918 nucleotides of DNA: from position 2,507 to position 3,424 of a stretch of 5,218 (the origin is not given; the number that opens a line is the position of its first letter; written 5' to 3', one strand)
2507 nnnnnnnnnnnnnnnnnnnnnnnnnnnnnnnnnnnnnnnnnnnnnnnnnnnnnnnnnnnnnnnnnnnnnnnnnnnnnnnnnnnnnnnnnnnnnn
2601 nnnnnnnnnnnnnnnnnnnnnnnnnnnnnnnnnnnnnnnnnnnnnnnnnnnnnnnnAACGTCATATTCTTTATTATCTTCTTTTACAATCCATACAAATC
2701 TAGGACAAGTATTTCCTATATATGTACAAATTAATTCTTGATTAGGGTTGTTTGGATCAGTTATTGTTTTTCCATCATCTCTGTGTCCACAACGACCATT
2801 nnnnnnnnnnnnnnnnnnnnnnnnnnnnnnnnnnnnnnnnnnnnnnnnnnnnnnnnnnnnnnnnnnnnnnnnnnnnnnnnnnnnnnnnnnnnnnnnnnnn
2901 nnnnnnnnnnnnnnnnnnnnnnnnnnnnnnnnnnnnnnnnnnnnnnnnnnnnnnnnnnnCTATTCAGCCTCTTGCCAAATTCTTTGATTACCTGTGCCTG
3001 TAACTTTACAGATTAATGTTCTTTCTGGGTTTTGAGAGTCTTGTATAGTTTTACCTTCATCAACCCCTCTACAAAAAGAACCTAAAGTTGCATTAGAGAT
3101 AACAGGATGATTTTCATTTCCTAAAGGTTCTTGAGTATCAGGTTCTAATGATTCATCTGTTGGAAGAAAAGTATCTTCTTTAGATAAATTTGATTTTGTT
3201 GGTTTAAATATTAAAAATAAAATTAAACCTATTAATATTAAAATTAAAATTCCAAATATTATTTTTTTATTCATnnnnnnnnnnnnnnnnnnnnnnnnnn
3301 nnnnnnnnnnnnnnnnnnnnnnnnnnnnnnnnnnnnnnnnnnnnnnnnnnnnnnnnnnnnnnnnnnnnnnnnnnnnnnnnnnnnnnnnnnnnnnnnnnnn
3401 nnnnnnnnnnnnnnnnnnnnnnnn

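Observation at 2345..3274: Unrecognised two-cysteine repeat domain in 1 and 3 copies in two adjacent membrane-anchored small proteins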

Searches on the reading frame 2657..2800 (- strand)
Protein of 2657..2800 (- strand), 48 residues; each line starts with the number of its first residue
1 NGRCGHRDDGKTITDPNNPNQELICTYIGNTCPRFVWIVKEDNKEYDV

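Call 17: find_homologous_proteins(query=A1, max_evalue=10)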
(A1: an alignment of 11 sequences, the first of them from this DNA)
Query A1 (11 sequences): 2 candidates shared short words with the query, none scored E <= 10.

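Call 30: search_solved_structures(query=A1, max_evalue=10)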
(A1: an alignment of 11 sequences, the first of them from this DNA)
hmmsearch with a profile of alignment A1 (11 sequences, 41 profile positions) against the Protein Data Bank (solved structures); distinct sequences matched with E-value up to 10: 1.
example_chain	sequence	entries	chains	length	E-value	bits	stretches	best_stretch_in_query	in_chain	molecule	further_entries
1duc_A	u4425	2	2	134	1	12.5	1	9-34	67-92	DEOXYURIDINE 5'-TRIPHOSPHATE NUCLEOTIDOHYDROLASE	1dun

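Call 33: search_protein_representatives(alignment_id=A3)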
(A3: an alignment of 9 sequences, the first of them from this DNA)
Query: 9 sequences, 48 profile positions. Proteins with E-value up to 0.001 (for the whole library): 14; up to 1e-10: 2; up to 1e-30: 1. The best 14 are listed.
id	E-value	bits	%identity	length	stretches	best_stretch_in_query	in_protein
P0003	3.3e-64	228.6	-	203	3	1-47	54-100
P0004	9.7e-12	60.6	-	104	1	1-41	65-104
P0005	7.0e-09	51.5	-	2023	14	28-45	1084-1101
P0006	8.3e-09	51.2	-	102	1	1-41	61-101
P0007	8.7e-08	48.0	-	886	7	26-45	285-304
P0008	8.9e-08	47.9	-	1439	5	18-47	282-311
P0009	1.0e-06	44.6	-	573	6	21-41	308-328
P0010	2.6e-05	40.0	-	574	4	21-41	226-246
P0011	5.6e-05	39.0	-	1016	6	28-46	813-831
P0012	6.7e-05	38.7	-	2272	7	28-45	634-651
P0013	7.7e-05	38.5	-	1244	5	20-45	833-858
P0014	3.5e-04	36.4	-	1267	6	28-45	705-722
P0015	5.8e-04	35.7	-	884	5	28-44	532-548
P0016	8.8e-04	35.2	-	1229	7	9-26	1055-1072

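Call 35: find_encoding_contigs(protein=P0006, flank=10000)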
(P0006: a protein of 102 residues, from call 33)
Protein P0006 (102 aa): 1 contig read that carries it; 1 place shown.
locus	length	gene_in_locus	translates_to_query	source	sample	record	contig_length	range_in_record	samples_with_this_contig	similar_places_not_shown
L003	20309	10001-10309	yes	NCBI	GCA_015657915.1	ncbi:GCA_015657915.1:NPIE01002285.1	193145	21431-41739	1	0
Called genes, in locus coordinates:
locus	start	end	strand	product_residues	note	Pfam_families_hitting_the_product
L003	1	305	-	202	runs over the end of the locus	-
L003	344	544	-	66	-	-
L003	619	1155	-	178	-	-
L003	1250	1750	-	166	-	-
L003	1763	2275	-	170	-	-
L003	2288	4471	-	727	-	-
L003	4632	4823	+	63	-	PF13187:Fer4_9 (faint), PF12797:Fer4_2 (weak), PF12837:Fer4_6 (weak), PF13237:Fer4_10 (weak), PF14697:Fer4_21 (faint), PF00037:Fer4 (weak), PF13459:Fer4_15 (weak), PF13370:Fer4_13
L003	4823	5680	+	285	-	PF01261:AP_endonuc_2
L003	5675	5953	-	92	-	-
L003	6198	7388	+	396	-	PF01996:F420_ligase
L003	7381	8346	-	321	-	PF01368:DHH, PF02272:DHHA1 (weak)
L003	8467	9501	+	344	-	-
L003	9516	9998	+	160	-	-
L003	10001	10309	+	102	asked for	-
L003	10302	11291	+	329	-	PF03773:ArsP_1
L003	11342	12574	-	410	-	PF25199:nSTAND_NTPase5 (faint), PF20720:nSTAND3 (weak), PF00004:AAA (weak), PF13173:AAA_14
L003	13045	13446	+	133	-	-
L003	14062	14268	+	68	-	-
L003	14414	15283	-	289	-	PF10543:ORF6N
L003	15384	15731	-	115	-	-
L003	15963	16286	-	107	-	PF02498:Bro-N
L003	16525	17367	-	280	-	-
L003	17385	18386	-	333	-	-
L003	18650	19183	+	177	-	-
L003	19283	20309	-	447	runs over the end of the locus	PF04326:SLFN_AlbA_2, PF13749:HATPase_c_4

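Call 39: search_protein_families(library=ncbifam, proteins=[P0006], max_evalue=1)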
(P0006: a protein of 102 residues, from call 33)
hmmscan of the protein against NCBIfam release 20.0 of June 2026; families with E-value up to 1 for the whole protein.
P0006 (102 aa): 4 families
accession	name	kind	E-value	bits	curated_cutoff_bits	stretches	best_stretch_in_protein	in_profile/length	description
NF004487.0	PRK05815.3-5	equivalog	0.015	14.6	224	1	14-41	22-49/269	F0F1 ATP synthase subunit A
NF040508.1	LVIS_2131_fam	hypoth_equivalog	0.049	13.5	100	1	6-93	26-109/202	LVIS_2131 family protein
NF047523.1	LIC_20245_fam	equivalog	0.073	12.8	190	1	17-48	1-30/222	LIC_20245 family lipoprotein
NF010723.1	PRK14125.1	equivalog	0.17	11.9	60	1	17-51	2-36/87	cell division suppressor protein YneA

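Call 56: search_protein_families(library=pfam, proteins=[P0005, P0007, P0008, P0009, P0010, P0011, P0013, P0016], max_evalue=0.001)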
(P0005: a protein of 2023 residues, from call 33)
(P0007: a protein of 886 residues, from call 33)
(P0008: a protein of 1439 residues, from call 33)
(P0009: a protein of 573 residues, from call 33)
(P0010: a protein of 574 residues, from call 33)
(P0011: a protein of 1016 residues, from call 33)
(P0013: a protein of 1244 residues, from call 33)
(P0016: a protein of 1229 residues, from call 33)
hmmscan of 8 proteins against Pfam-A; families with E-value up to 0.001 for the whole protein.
P0005 (2023 aa): 6 families
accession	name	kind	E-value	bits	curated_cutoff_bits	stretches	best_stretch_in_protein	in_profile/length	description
PF13927.12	Ig_3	-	2.3e-47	159.8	30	1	1059-1111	2-58/78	Immunoglobulin domain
PF19081.6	Ig_7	-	9.9e-41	138.4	27.3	0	699-771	1-74/84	Ig-like domain CHU_C associated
PF18911.6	PKD_4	-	1.7e-19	70.1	27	0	529-595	10-76/85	PKD domain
PF16820.11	PKD_3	-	2.1e-18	66.3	26.3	0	980-1020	15-55/68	PKD-like domain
PF18962.6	Por_Secre_tail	-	1.2e-11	45.2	27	1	1948-2021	1-75/75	Secretion system C-terminal sorting domain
PF00801.26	PKD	-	7e-05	23.2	23.5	1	531-596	10-74/80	PKD domain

P0007 (886 aa): 11 families
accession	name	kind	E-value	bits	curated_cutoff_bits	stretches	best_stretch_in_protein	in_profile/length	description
PF07679.22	I-set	-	1.6e-113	371.4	23.7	8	791-872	1-90/90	Immunoglobulin I-set domain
PF13927.12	Ig_3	-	1.4e-112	368.8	30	8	791-858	2-78/78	Immunoglobulin domain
PF13895.12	Ig_2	-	2.6e-56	188.2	27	8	263-344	2-79/79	Immunoglobulin domain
PF00047.31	ig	-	2.2e-29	102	21.8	1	799-867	2-81/81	Immunoglobulin domain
PF07686.23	V-set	-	2.5e-20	73.1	26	0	729-784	57-108/109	Immunoglobulin V-set domain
PF16681.11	Ig_5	-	3.2e-16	59.9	27.3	0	548-594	12-58/82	Ig-like domain on T-cell surface glycoprotein CD3 epsilon chain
PF06280.18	fn3_5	-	2.5e-15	57.6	27.6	0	742-816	5-80/112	Fn3-like domain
PF13987.11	YedD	-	1.2e-11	44.9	27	0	354-407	16-69/106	YedD-like protein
PF08205.18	C2-set_2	-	2.8e-06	27.7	21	0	791-874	1-69/89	CD80-like C2-set immunoglobulin domain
PF23571.1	GH3_M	-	4.2e-06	27.2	23.6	0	394-421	23-48/75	GH3 family central domain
PF21948.1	LplA-B_cat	-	0.00017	22.1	27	0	734-776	26-68/200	Lipoyl protein ligase A/B catalytic domain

P0008 (1439 aa): 16 families
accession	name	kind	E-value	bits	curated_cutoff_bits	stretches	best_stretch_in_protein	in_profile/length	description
PF13895.12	Ig_2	-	2.1e-33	114.8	27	2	371-424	22-78/79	Immunoglobulin domain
PF13620.12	CarboxypepD_reg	-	4.4e-28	97.9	32.3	0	957-984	46-73/82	Carboxypeptidase regulatory-like domain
PF08308.17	PEGA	-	2.2e-23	82.4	20.8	0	304-343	18-56/71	PEGA domain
PF16820.11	PKD_3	-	4.2e-19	68.6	26.3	0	522-566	21-66/68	PKD-like domain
PF07550.17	Shr-like_HID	-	1.1e-18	67.9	22.3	0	607-660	27-76/82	Heme-binding protein Shr-like, Hb-interacting domain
PF00801.26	PKD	-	6.5e-16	58.5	23.5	0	274-342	3-78/80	PKD domain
PF20608.4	Phage_tube_C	-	3.5e-13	50.1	24.1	0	878-901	55-78/82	Phage tail tube protein C-terminal domain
PF13927.12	Ig_3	-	9.8e-13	48.9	30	0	510-563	4-75/78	Immunoglobulin domain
PF00630.25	Filamin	-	1.8e-12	48.4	26.9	0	685-737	44-88/93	Filamin/ABP280 repeat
PF02368.24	Big_2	-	2.4e-12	47.1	22.8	1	38-114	2-79/79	Bacterial Ig-like domain (group 2)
PF07495.19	Y_Y_Y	-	2.7e-11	43.6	26.6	0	1007-1055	2-56/65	Y_Y_Y domain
PF18981.6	InlK_D3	-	5.8e-08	33.1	25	0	627-668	31-73/75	Internalin K domain (D3/D4)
PF07679.22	I-set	-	1.5e-07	31.8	23.7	0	367-409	19-61/90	Immunoglobulin I-set domain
PF25099.1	GOLD_PATL1_C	-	1.6e-07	31.5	34.5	0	714-732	32-50/85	Patellin-1-like, C-terminal GOLD domain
PF13715.12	CarbopepD_reg_2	-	2.7e-06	27.8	32.2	0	709-749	27-70/88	CarboxypepD_reg-like domain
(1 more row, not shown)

P0009 (573 aa): 18 families
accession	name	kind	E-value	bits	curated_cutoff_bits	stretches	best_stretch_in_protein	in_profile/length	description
PF07679.22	I-set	-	9.5e-122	397.8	23.7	6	6-92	1-86/90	Immunoglobulin I-set domain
PF13927.12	Ig_3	-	5.1e-108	354.2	30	6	480-558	1-78/78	Immunoglobulin domain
PF13895.12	Ig_2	-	1.9e-73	243.2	27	6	12-97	6-79/79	Immunoglobulin domain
PF00047.31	ig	-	9.3e-56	186.5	21.8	6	14-88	2-77/81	Immunoglobulin domain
PF22705.2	C2-set_3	-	1.1e-20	73.8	27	0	492-560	11-81/87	Butyrophilin subfamily 3 member A2-like, Ig-C domain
PF08205.18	C2-set_2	-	2e-19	69.9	21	0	487-556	6-80/89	CD80-like C2-set immunoglobulin domain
PF16681.11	Ig_5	-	2.7e-15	57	27.3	0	494-561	6-62/82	Ig-like domain on T-cell surface glycoprotein CD3 epsilon chain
PF25609.1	Unc5_NetrinR_N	-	7.5e-15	55.5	27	0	383-473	4-103/105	Netrin receptor unc-5 N-terminal domain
PF25305.1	Ig_PDGFR_d4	-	1.7e-13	51.2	27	0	401-462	14-78/140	Platelet-derived growth factor receptor Ig-like domain 4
PF13290.12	CHB_HEX_C_1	-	2.2e-12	47.2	22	0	487-520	1-31/67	Chitobiase/beta-hexosaminidase C-terminal domain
PF17736.7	Ig_C17orf99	-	9.4e-12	45.3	26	0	208-285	14-89/95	C17orf99 Ig domain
PF07686.23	V-set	-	1.9e-08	34.9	26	0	486-519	2-38/109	Immunoglobulin V-set domain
PF17999.7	PulA_N1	-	7.2e-08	33.5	27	0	55-84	30-59/85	Pullulanase N1-terminal domain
PF02440.21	Adeno_E3_CR1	-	4.5e-05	23.6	26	0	206-271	11-79/95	Adenovirus E3 region protein CR1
PF13648.12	Lipocalin_4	-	8.4e-05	23.8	22.4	0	221-250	50-72/89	Lipocalin-like domain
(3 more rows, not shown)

P0010 (574 aa): 3 families
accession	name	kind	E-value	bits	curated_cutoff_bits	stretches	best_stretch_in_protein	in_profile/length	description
PF00801.26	PKD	-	4.9e-10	39.7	23.5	0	142-201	13-75/80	PKD domain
PF13927.12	Ig_3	-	5.2e-10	40.1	30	0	137-172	12-42/78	Immunoglobulin domain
PF13895.12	Ig_2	-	1.7e-05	25.4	27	0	143-206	14-78/79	Immunoglobulin domain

P0011 (1016 aa): 7 families
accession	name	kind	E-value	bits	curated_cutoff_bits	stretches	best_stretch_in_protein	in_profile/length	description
PF19081.6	Ig_7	-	5.6e-21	75.1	27.3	1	698-784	1-84/84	Ig-like domain CHU_C associated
PF16820.11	PKD_3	-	7.5e-17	61.4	26.3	0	528-573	13-59/68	PKD-like domain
PF13927.12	Ig_3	-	1e-16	61.6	30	0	521-567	4-50/78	Immunoglobulin domain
PF07679.22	I-set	-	1.1e-07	32.3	23.7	0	491-521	2-32/90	Immunoglobulin I-set domain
PF18259.7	CBM65_1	-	0.00017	22.1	25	0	634-674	3-43/113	Carbohydrate binding module 65 domain 1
PF14544.11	DUF4443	-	0.00023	21.5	27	0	798-859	27-89/100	Domain of unknown function (DUF4443)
PF02080.26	TrkA_C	-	0.00029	21.1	27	0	568-584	45-61/71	TrkA-C domain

P0013 (1244 aa): 17 families
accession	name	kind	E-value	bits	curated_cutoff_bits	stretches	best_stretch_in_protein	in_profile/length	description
PF13895.12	Ig_2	-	5e-26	91.2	27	0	300-354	25-78/79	Immunoglobulin domain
PF06832.18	BiPBP_C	-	1.3e-22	79.9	26.8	0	270-340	11-80/90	Penicillin-Binding Protein C-terminus Family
PF13620.12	CarboxypepD_reg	-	6.4e-22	78.1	32.3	0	404-434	42-72/82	Carboxypeptidase regulatory-like domain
PF00801.26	PKD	-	6.9e-22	77.7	23.5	0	300-353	26-78/80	PKD domain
PF16820.11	PKD_3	-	4.2e-18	65.4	26.3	0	208-255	18-66/68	PKD-like domain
PF07550.17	Shr-like_HID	-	7.9e-17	62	22.3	0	206-262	30-76/82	Heme-binding protein Shr-like, Hb-interacting domain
PF13927.12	Ig_3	-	2.4e-14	54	30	0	199-253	4-76/78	Immunoglobulin domain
PF08308.17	PEGA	-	6.8e-13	48.8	20.8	0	311-345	18-48/71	PEGA domain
PF20608.4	Phage_tube_C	-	1.1e-12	48.6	24.1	0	483-512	53-81/82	Phage tail tube protein C-terminal domain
PF07495.19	Y_Y_Y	-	2.2e-12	47.1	26.6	0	539-589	2-58/65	Y_Y_Y domain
PF00630.25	Filamin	-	7.1e-12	46.5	26.9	0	161-258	16-85/93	Filamin/ABP280 repeat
PF18981.6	InlK_D3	-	1.5e-09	38.2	25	0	330-355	48-73/75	Internalin K domain (D3/D4)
PF25099.1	GOLD_PATL1_C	-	1.2e-08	35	34.5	0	939-967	32-60/85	Patellin-1-like, C-terminal GOLD domain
PF07679.22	I-set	-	2.2e-08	34.5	23.7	0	533-580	18-65/90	Immunoglobulin I-set domain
PF18911.6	PKD_4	-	3.1e-07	30.8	27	0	907-958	18-70/85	PKD domain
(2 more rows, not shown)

P0016 (1229 aa): 3 families
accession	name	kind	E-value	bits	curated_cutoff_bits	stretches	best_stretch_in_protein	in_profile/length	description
PF18998.6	Flg_new_2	-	2.7e-266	860.7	23.6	17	16-83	1-70/73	Divergent InlB B-repeat domain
PF22833.2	C5orf34_2nd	-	2.6e-10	41.4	27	0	276-305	87-117/117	C5orf34-like, second domain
PF22627.1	AglB_core-like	-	0.00053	20.8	27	0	1172-1205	28-59/111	AglB core domain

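Call 66: search_protein_families(library=ncbifam, proteins=[L003:8467-9498:+, L003:9516-9995:+, L003:6198-7385:+], max_evalue=0.001)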
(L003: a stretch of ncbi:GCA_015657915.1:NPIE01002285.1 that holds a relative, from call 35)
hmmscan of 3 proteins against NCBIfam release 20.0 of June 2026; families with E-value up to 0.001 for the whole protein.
L003:8467-9498:+ (344 aa): 0 families

L003:9516-9995:+ (160 aa): 0 families

L003:6198-7385:+ (396 aa): 2 families
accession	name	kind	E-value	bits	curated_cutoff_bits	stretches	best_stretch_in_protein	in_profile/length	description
NF009809.0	PRK13293.1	equivalog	6.9e-11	42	274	0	13-69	6-58/253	coenzyme F420-0:L-glutamate ligase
TIGR01916.1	F420_cofE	equivalog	2e-08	33.9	180.65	1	363-395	189-221/244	coenzyme F420-0:L-glutamate ligase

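Call 71: search_protein_families(library=phrogs, proteins=[P0006], max_evalue=0.1)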
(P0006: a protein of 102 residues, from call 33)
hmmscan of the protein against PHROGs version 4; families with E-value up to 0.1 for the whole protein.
P0006 (102 aa): 1 family
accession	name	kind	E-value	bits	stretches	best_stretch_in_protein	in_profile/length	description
phrog_857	-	unknown function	0.031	14.5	1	7-67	3-54/468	-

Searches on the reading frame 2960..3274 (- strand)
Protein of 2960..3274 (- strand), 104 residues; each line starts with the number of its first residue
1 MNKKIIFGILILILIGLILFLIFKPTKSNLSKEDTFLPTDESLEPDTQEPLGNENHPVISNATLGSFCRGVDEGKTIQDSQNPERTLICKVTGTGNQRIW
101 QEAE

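Call 3: search_protein_families(library=pfam, proteins=[window:2960-3274:-], max_evalue=1)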
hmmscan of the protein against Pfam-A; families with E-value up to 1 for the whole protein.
window:2960-3274:- (104 aa): 0 families

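Call 13: find_homologous_proteins(query=window:2960-3274:-, max_evalue=10)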
Query window:2960-3274:- (104 aa): 1 proteins with E <= 10 among 17 candidates.
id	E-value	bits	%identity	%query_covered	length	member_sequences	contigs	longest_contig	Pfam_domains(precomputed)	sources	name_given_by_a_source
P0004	1.6e-62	226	100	100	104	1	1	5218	-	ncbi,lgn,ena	-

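Call 39: search_protein_families(library=ncbifam, proteins=[window:2960-3274:-], max_evalue=1)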
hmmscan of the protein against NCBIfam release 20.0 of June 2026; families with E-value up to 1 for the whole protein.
window:2960-3274:- (104 aa): 4 families
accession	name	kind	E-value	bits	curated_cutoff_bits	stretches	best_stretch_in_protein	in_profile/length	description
TIGR03779.1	Bac_Flav_CT_M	equivalog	0.012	14.9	172.45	1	3-34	7-37/410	conjugative transposon protein TraM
NF033218.1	anchor_AmaP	equivalog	0.13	12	55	1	7-28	54-75/166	alkaline shock response membrane anchor protein AmaP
NF045939.1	MHJ_0274_fam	hypoth_equivalog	0.2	11.4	80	1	5-27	5-27/165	MHJ_0274 family protein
NF004873.0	PRK06231.1-3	equivalog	0.22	11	220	1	11-37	58-84/208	F0F1 ATP synthase subunit B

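Call 71: search_protein_families(library=phrogs, proteins=[window:2960-3274:-], max_evalue=0.1)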
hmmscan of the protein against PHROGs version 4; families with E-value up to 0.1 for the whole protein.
window:2960-3274:- (104 aa): 0 families

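Call 86: find_encoding_contigs(protein=P0004, flank=10000)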
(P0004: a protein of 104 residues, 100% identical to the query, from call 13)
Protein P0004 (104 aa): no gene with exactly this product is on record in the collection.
